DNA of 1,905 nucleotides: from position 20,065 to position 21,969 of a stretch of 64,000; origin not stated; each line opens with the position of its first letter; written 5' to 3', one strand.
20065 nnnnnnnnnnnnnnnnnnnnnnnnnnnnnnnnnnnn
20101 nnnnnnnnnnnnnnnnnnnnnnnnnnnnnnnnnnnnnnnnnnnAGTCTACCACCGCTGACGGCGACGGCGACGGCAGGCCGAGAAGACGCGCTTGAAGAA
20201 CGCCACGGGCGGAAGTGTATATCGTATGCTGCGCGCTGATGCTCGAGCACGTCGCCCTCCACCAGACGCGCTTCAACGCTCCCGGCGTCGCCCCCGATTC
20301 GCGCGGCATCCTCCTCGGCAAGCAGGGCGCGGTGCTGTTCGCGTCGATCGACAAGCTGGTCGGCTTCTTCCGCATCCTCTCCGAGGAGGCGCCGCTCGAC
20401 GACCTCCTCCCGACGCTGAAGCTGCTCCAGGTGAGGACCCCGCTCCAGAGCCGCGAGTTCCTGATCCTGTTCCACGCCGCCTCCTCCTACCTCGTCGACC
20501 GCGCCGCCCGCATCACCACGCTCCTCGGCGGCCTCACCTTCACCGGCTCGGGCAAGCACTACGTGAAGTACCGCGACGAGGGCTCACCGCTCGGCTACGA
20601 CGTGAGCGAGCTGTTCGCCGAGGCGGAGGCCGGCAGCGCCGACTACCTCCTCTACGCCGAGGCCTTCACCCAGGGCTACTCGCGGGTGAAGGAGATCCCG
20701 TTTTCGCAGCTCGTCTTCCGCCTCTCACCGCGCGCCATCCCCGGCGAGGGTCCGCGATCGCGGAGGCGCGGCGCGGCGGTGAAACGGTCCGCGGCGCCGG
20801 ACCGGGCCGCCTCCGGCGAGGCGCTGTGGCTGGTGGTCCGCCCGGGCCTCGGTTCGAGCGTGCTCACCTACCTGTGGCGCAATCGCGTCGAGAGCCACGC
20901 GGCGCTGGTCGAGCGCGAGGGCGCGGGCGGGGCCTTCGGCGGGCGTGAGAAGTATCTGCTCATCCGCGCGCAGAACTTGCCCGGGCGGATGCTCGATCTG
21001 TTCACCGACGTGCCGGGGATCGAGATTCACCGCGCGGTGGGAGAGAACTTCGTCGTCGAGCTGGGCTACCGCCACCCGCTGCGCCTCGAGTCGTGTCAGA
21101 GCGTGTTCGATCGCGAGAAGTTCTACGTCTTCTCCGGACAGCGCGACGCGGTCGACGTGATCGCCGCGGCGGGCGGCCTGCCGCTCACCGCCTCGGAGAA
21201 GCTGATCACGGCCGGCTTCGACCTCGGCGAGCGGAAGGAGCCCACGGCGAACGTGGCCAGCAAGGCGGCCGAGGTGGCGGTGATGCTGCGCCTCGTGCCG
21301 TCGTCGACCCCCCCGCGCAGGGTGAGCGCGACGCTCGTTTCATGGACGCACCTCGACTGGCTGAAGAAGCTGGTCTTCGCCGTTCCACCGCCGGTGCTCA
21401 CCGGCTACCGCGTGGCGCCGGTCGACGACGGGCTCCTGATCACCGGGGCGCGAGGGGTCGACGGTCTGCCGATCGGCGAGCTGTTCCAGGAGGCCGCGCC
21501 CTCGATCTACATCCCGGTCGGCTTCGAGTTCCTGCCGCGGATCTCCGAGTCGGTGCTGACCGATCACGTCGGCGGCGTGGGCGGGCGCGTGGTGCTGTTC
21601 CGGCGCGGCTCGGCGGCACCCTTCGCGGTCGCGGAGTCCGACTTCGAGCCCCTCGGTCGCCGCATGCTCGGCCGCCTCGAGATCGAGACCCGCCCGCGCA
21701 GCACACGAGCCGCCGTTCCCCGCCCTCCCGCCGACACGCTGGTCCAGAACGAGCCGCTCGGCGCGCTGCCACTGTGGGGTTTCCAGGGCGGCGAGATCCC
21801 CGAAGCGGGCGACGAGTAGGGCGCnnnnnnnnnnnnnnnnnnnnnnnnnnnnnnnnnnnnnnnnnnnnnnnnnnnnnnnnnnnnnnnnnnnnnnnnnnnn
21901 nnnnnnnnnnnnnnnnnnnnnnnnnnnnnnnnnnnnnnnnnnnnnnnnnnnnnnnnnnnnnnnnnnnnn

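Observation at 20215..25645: Two orphan proteins, an autoinhibited Fic enzyme and a partner-less RavA-like AAA+ ATPase on one strand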

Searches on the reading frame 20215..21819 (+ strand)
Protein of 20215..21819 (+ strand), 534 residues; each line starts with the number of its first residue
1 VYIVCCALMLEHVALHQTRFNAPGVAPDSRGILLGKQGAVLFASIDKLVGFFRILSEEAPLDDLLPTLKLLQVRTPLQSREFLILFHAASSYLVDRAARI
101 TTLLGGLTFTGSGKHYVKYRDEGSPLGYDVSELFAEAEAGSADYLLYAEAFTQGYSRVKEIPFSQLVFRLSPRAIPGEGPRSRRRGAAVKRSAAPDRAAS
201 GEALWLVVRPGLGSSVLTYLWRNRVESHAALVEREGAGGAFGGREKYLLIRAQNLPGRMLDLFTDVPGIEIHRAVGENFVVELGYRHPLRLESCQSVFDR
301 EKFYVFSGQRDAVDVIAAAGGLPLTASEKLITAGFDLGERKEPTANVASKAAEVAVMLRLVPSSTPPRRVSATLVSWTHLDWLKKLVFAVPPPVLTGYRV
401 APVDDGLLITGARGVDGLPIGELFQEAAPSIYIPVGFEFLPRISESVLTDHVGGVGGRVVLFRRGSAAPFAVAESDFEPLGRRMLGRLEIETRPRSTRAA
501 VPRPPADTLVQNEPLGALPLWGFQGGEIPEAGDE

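Call 10: search_protein_families(library=pfam, proteins=[window:20215-21819:+], max_evalue=0.01)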
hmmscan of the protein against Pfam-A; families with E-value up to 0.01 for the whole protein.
window:20215-21819:+ (534 aa): 2 families
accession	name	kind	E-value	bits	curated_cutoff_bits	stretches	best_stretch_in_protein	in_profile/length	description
PF20005.5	fvmX7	-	3.9e-09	36.5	24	1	194-470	93-387/421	FtsH ternary system domain X7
PF19918.4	bpX2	-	0.0012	19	23.6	1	342-482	89-222/227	MoxR-vWA-beta-propeller ternary system domain bpX2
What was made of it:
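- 20239..21819 (+): Gene A: 526-aa alpha+beta protein, a distant member of Pfam fvmX7 / bpX2_N and the first gene of the conserved trio. Pfam fvmX7 3.9e-9 (36.5 bits, cut-off 24); bpX2 0.0012, below its cut-off (call 10).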

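Call 11: search_protein_families(library=padloc, proteins=[window:20215-21819:+], max_evalue=0.01)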
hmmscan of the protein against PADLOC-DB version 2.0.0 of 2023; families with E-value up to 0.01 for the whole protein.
window:20215-21819:+ (534 aa): 0 families

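Call 12: search_protein_families(library=ncbifam, proteins=[window:20215-21819:+], max_evalue=0.01)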
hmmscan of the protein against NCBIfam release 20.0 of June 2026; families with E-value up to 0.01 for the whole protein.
window:20215-21819:+ (534 aa): 0 families

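Call 20: find_homologous_proteins(query=window:20239-21819:+)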
Query window:20239-21819:+ (526 aa): 241 proteins with E <= 0.001 among 8000 candidates; the best 120 are listed.
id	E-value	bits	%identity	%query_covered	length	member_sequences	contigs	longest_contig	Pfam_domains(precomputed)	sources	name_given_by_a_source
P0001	3.7e-253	859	74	99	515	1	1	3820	PF19918.5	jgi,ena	-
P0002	1.4e-249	847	73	99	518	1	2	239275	PF20005.6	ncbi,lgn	-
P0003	2.1e-244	830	72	99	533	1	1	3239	-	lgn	-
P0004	1.2e-243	827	72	99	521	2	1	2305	-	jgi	jgi:hypothetical protein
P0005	6.1e-239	812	71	98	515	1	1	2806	PF20005.6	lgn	-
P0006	6.9e-236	802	69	99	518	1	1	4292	PF20005.6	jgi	jgi:hypothetical protein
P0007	5.4e-202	690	63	99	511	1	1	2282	-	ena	-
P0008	3.1e-189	648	58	98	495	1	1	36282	-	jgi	jgi:hypothetical protein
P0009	2.8e-185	635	58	98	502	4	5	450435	PF20005.6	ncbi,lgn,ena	-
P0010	3.2e-185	635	57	98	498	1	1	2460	-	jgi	jgi:hypothetical protein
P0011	6.6e-185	634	58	98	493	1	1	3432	PF20005.6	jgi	jgi:hypothetical protein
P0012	9.0e-185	633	57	99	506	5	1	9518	-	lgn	-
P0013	1.3e-184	633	58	99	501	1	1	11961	-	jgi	jgi:hypothetical protein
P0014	3.1e-184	632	59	98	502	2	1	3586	-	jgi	jgi:hypothetical protein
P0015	3.2e-184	631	57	99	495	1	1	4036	PF20005.6,PF19918.5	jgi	jgi:hypothetical protein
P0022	8.5e-183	627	57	98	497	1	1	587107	PF19918.5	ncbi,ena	-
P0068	1.6e-137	477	47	99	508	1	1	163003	PF20005.6,PF19918.5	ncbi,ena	-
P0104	1.2e-113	399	43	98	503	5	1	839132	PF20005.6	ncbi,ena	-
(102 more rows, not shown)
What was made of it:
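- On FtsH ternary system: Many homologues carry the precomputed hit (call 20).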

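Call 23: find_encoding_contigs(protein=P0002, flank=10000, max_places=2)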
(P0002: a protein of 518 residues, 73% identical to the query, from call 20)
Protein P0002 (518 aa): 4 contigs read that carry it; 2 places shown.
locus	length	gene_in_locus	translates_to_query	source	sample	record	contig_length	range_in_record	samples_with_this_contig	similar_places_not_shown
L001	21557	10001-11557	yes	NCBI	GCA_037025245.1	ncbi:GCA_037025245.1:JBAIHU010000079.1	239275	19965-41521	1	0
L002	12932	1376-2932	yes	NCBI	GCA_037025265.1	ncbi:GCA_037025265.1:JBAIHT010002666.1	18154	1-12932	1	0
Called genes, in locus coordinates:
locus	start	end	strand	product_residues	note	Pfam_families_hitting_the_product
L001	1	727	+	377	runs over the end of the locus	-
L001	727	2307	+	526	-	PF00069:Pkinase, PF07714:PK_Tyr_Ser-Thr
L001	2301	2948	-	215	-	PF06439:3keto-disac_hyd (faint)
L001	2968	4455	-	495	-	PF04885:Stig1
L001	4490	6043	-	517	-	PF04885:Stig1 (weak)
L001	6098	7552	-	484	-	PF07719:TPR_2 (weak), PF03109:ABC1 (faint), PF00069:Pkinase, PF07714:PK_Tyr_Ser-Thr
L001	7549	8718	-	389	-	PF16697:Yop-YscD_cpl (weak), PF00498:FHA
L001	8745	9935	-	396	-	-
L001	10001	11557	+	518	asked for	PF20005:fvmX7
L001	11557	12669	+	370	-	-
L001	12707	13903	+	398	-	PF20030:bpMoxR, PF13191:AAA_16 (faint), PF07726:AAA_3 (faint), PF07728:AAA_5, PF00004:AAA (weak), PF17868:AAA_lid_8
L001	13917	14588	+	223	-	-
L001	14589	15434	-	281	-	PF04072:LCM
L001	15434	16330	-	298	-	PF01145:Band_7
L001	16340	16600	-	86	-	-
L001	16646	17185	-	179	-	-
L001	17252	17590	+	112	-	PF00472:RF-1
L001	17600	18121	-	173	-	-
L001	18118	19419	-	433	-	PF13393:tRNA-synt_His, PF00587:tRNA-synt_2b, PF03129:HGTP_anticodon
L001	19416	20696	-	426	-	PF02403:Seryl_tRNA_N, PF00587:tRNA-synt_2b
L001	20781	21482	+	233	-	-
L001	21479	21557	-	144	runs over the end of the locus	-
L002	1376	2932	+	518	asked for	PF20005:fvmX7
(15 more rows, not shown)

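Call 24: find_encoding_contigs(protein=P0022, flank=10000, max_places=2)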
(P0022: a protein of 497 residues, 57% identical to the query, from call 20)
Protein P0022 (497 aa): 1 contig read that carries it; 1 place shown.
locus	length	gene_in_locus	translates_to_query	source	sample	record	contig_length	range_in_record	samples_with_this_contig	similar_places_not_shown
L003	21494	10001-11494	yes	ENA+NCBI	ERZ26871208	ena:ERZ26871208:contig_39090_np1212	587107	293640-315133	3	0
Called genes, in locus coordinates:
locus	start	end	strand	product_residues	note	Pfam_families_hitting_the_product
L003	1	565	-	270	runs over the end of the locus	-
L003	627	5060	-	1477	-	PF00069:Pkinase, PF07714:PK_Tyr_Ser-Thr, PF07719:TPR_2 (faint), PF13374:TPR_10 (faint), PF13191:AAA_16, PF17874:TPR_MalT, PF00515:TPR_1 (weak), PF13424:TPR_12, +1 more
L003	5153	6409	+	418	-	-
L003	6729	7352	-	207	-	-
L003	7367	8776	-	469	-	PF00069:Pkinase, PF07714:PK_Tyr_Ser-Thr, PF03109:ABC1 (weak)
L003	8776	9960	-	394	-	PF16697:Yop-YscD_cpl, PF00498:FHA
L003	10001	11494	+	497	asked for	PF19918:BpX2_N (faint)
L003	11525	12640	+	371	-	-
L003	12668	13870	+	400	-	PF20030:bpMoxR, PF00004:AAA (faint), PF07726:AAA_3 (weak), PF07728:AAA_5, PF17868:AAA_lid_8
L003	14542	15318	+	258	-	-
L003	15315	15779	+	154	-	-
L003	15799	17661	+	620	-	PF13646:HEAT_2, PF02985:HEAT (faint), PF13646:HEAT_2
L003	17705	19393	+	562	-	-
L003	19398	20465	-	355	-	-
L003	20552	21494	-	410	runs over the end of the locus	PF21016:RlmN_N, PF04055:Radical_SAM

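Call 26: find_encoding_contigs(protein=P0104, flank=10000, max_places=2)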
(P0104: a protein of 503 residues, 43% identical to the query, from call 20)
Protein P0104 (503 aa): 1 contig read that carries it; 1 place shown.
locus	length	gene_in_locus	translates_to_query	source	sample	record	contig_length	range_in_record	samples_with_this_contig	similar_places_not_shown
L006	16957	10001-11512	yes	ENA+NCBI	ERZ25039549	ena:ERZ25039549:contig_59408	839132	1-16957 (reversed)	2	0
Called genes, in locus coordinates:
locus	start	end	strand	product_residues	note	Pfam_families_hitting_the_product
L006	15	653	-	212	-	PF19763:DUF6250 (weak)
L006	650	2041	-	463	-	PF00206:Lyase_1, PF10415:FumaraseC_C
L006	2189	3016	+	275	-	PF00929:RNase_T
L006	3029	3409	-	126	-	-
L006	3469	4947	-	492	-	PF00069:Pkinase, PF07714:PK_Tyr_Ser-Thr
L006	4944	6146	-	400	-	PF00498:FHA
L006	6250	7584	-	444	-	PF00512:HisKA, PF02518:HATPase_c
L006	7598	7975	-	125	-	PF00072:Response_reg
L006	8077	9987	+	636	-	PF00999:Na_H_Exchanger, PF02254:TrkA_N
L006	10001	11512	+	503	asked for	PF20005:fvmX7 (weak)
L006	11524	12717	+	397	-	-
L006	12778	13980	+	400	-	PF20030:bpMoxR, PF00004:AAA (faint), PF07726:AAA_3 (weak), PF07728:AAA_5, PF17868:AAA_lid_8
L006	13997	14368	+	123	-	PF00072:Response_reg (weak)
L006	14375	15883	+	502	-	-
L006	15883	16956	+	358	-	?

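Call 27: find_encoding_contigs(protein=P0068, flank=10000, max_places=2)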
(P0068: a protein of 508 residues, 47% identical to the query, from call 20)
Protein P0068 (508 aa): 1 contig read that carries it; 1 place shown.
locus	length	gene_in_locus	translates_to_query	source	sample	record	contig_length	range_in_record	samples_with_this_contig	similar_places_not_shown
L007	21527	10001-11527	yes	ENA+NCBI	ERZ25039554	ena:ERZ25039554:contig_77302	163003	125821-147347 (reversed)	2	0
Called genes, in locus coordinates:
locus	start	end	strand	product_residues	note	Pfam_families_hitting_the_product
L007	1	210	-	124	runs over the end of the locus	-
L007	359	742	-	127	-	-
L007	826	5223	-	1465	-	PF00069:Pkinase, PF07714:PK_Tyr_Ser-Thr, PF00211:Guanylate_cyc (weak), PF13374:TPR_10 (faint), PF13191:AAA_16, PF13424:TPR_12 (weak), PF17874:TPR_MalT, PF13424:TPR_12, +3 more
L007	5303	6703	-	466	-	PF00753:Lactamase_B, PF12706:Lactamase_B_2, PF10996:Beta-Casp, PF07521:RMMBL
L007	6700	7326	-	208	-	PF12248:Methyltransf_FA (weak)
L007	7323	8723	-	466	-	PF00069:Pkinase, PF07714:PK_Tyr_Ser-Thr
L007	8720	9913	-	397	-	PF16697:Yop-YscD_cpl, PF00498:FHA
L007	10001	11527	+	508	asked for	PF20005:fvmX7, PF19918:BpX2_N (weak)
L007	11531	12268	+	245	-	-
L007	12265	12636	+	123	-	-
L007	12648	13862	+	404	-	PF20030:bpMoxR, PF00004:AAA (faint), PF07726:AAA_3 (faint), PF07728:AAA_5, PF17868:AAA_lid_8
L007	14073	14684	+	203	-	-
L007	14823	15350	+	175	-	-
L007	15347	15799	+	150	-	-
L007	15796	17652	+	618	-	PF02985:HEAT (faint), PF13646:HEAT_2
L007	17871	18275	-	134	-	PF01741:MscL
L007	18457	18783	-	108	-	PF05359:DUF748 (weak), PF00691:OmpA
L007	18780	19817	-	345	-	PF13505:OMP_b-brl, PF02412:TSP_3 (faint)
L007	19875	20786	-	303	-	PF04338:DUF481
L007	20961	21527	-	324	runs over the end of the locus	PF00884:Sulfatase, PF01663:Phosphodiest, PF01676:Metalloenzyme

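Call 38: find_related_loci(query=A2, collection=genome_contigs, flank=10000)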
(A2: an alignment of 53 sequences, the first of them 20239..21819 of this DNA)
Query A2 (526 aa) in genome_contigs; peptide patterns used: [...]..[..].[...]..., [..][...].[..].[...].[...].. (x = any residue, [..] = any of these).
185 stretches matched a pattern; 155 encode a relative of the query (tblastn E <= 1e-3); the best 80 are kept; 80 distinct loci.
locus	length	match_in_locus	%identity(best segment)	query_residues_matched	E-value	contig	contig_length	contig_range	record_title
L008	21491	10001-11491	58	1-517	0e+0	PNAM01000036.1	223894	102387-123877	MAG: Myxococcales bacterium isolate palsa_1104 73.20110800_P1D.52_contig_1348, whole genome shotgun sequence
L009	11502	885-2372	58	1-521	0e+0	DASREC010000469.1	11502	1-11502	MAG TPA_asm: Polyangia bacterium isolate SMAG_U9996 k141_229229, whole genome shotgun sequence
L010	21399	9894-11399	57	1-521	0e+0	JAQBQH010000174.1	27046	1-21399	MAG: Myxococcales bacterium isolate RYN_368 scaffold_4785891, whole genome shotgun sequence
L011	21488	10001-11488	57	1-515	0e+0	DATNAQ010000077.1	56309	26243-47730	MAG TPA_asm: Polyangia bacterium isolate SMAG_U11165 k141_4002660, whole genome shotgun sequence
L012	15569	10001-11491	56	1-516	0e+0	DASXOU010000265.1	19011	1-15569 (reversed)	MAG TPA_asm: Polyangia bacterium isolate SMAG_U5390 k141_2520091, whole genome shotgun sequence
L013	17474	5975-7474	57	1-519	0e+0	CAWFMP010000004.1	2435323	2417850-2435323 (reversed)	MAG: uncultured delta proteobacterium isolate MFD06435.bin.2.192 genome assembly, contig: contig_37184, whole genome sho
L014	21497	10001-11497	45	1-522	7e-132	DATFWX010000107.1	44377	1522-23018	MAG TPA_asm: Polyangia bacterium isolate SMAG_U9502 k141_9804912, whole genome shotgun sequence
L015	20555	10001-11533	44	1-520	2e-127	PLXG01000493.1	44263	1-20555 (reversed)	MAG: Myxococcales bacterium isolate palsa_1153 73.20120700_P3D.479_contig_60058, whole genome shotgun sequence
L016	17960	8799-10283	45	1-516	2e-126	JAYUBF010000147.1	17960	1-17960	MAG: Myxococcales bacterium isolate GFS_6713 GFS_6713_146, whole genome shotgun sequence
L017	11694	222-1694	43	1-519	5e-122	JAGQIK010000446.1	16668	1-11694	MAG: Myxococcales bacterium isolate HKST-UBA02 k127_2171453, whole genome shotgun sequence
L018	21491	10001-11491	41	1-516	1e-118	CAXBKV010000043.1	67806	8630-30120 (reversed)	MAG TPA_asm: uncultured Kofleriaceae bacterium isolate ERR2762116_concoct_33 genome assembly, contig: ERZ3422114.647, wh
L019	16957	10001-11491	43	1-516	1e-117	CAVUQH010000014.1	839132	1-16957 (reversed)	MAG: uncultured delta proteobacterium isolate MFD05684.bin.1.144 genome assembly, contig: contig_59408, whole genome sho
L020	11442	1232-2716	42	1-517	1e-116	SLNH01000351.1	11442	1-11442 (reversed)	MAG: Nannocystineae bacterium isolate CSSed165cm_40 CSSed16-5cm-20358, whole genome shotgun sequence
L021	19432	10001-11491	42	1-516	1e-120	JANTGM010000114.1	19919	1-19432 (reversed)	MAG: Kofleriaceae bacterium isolate bin10064 c_000000002416, whole genome shotgun sequence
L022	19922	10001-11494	41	1-516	7e-116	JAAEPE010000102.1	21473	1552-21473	MAG: Myxococcales bacterium isolate Cli_2 CliG_CONTIG380318, whole genome shotgun sequence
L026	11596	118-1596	41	2-515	2e-111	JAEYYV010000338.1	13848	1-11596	MAG: Proteobacteria bacterium isolate OH_CBlB_67 k127_1099756, whole genome shotgun sequence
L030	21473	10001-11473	41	2-515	2e-110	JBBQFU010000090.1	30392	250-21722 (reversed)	MAG: Haliangiales bacterium isolate Co_metawrap_1004 Cmw_1004_k141_20624432_length_30392_cov_8.0000, whole genome shotgu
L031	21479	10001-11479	41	2-515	2e-110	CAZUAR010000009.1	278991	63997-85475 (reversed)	MAG TPA_asm: uncultured Kofleriaceae bacterium isolate binchicken_co242_106 genome assembly, contig: NODE_116_length_278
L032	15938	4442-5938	40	2-526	3e-110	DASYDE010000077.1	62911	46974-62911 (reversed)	MAG TPA_asm: Kofleriaceae bacterium isolate SMAG_U4951 k141_3261998, whole genome shotgun sequence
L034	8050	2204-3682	42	2-515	1e-109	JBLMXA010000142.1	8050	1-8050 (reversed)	MAG: Acidobacteriota bacterium isolate MAG268 PRJNA957066_bin48_renamed_141, whole genome shotgun sequence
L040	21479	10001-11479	39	2-515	2e-108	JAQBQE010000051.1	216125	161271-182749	MAG: Myxococcales bacterium isolate RYN_365 scaffold_1632871, whole genome shotgun sequence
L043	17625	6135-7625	42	1-526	9e-109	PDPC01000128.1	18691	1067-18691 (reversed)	MAG: Proteobacteria bacterium isolate DOLZORAL124_67_5.8 DolZOral124_scaffold_5091, whole genome shotgun sequence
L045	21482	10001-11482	43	2-516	1e-108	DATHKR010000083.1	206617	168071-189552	MAG TPA_asm: Kofleriaceae bacterium isolate SMAG_U12585 k141_58393, whole genome shotgun sequence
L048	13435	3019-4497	42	2-515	6e-108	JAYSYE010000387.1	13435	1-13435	MAG: Deltaproteobacteria bacterium isolate GFS_13369 GFS_13369_386, whole genome shotgun sequence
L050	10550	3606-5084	41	2-515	8e-108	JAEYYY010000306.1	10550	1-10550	MAG: Proteobacteria bacterium isolate OH_CBlB_71 k127_3205393, whole genome shotgun sequence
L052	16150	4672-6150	41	2-515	5e-108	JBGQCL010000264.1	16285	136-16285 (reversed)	MAG: Kofleriaceae bacterium isolate OBJ2_061818_110_40 k141_2415683_length_16285_cov_12.6767, whole genome shotgun seque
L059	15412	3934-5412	41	2-515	6e-107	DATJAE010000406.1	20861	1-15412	MAG TPA_asm: Kofleriaceae bacterium isolate SMAG_U15319 k141_5958239, whole genome shotgun sequence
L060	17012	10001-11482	42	1-515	9e-107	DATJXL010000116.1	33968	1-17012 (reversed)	MAG TPA_asm: Kofleriaceae bacterium isolate SMAG_U15125 k141_3027269, whole genome shotgun sequence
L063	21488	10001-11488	41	3-526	5e-106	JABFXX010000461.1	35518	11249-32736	MAG: Kofleriaceae bacterium isolate Bin8.14 NODE_349_length_35518_cov_6.536677, whole genome shotgun sequence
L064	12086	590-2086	40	2-526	2e-106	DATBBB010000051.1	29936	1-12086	MAG TPA_asm: Kofleriaceae bacterium isolate SMAG_U5747 k141_3954037, whole genome shotgun sequence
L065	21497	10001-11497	41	2-526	7e-106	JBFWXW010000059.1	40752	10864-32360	MAG: Kofleriaceae bacterium isolate CA_2019_TPBS_15 NODE_5495_length_40752_cov_5.567163_TPBS, whole genome shotgun seque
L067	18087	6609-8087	41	2-515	4e-105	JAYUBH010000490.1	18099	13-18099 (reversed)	MAG: Deltaproteobacteria bacterium isolate GFS_6721 GFS_6721_489, whole genome shotgun sequence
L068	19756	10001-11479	41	2-515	3e-105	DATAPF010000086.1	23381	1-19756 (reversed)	MAG TPA_asm: Kofleriaceae bacterium isolate SMAG_U5434 k141_6176488, whole genome shotgun sequence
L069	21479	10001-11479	41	2-515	4e-105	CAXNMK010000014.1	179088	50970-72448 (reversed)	MAG: Kofleriaceae bacterium isolate ME-04may21-LR-214 genome assembly, contig: ME-04may21-LR-C404, whole genome shotgun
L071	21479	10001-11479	41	2-515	8e-105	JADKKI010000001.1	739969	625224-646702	MAG: Myxococcales bacterium isolate Vibo_18-Q3-R45-57_MAXAC.190 tig00001277-10-7411490, whole genome shotgun sequence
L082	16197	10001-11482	40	1-515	1e-102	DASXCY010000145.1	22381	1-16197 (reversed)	MAG TPA_asm: Kofleriaceae bacterium isolate SMAG_U5072 k141_198269, whole genome shotgun sequence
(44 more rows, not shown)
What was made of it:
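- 20239..21819 (+): 241 homologues, from Polyangia/Myxococcales where a source names the organism (call 20); 155 relatives among GTDB species genomes (call 38).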

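Call 48: search_protein_families(library=pfam, proteins=[L010:13299-13811:-, L010:12685-13422:+, L016:11323-12309:+, L026:2738-3916:-, L030:12755-13777:-, L030:13774-14469:-, L030:14640-15611:-, L030:15673-16521:+, L032:7171-7563:+, L034:4921-5871:-], max_evalue=0.001)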
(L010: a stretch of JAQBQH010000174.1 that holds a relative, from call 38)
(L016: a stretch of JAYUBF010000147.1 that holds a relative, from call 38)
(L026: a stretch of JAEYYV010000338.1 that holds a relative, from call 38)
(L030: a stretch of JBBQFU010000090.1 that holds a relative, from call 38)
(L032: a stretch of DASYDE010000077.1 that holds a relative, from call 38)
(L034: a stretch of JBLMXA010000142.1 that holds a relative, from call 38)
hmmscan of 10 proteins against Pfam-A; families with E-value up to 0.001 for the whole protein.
L010:13299-13811:- (170 aa): 3 families
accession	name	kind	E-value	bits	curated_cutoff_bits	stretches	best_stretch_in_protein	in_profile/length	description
PF04542.20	Sigma70_r2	-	2e-15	56.8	24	1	16-80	4-70/71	Sigma-70 region 2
PF08281.18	Sigma70_r4_2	-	4.9e-08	32.9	25.7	1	113-162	4-54/54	Sigma-70, region 4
PF04545.22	Sigma70_r4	-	0.00075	19.4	24.1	0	125-163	10-49/50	Sigma-70, region 4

L010:12685-13422:+ (245 aa): 0 families

L016:11323-12309:+ (328 aa): 1 family
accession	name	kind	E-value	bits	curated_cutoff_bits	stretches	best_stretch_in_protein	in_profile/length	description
PF02645.21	DegV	-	6.8e-28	98.2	27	1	37-312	2-277/280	Uncharacterised protein, DegV family COG1307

L026:2738-3916:- (392 aa): 0 families

L030:12755-13777:- (340 aa): 0 families

L030:13774-14469:- (231 aa): 0 families

L030:14640-15611:- (323 aa): 1 family
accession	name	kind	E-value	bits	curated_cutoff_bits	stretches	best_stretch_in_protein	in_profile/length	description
PF00293.34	NUDIX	-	2.2e-14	54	21.1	1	210-316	14-129/134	NUDIX domain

L030:15673-16521:+ (282 aa): 3 families
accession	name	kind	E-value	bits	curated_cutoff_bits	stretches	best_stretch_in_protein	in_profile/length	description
PF03466.25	LysR_substrate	-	5.5e-21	75.4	28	1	86-251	3-177/209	LysR substrate binding domain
PF00126.33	HTH_1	-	2e-17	63.3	26.6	1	4-62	2-60/60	Bacterial regulatory helix-turn-helix protein, lysR family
PF13556.12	HTH_30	-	9.1e-05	22.6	27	1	12-55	9-52/59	PucR C-terminal helix-turn-helix domain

L032:7171-7563:+ (130 aa): 1 family
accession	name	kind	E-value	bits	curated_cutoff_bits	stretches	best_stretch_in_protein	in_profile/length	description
PF01124.23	MAPEG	-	1.5e-16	61.1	23.4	1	10-127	5-128/129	MAPEG family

L034:4921-5871:- (316 aa): 0 families
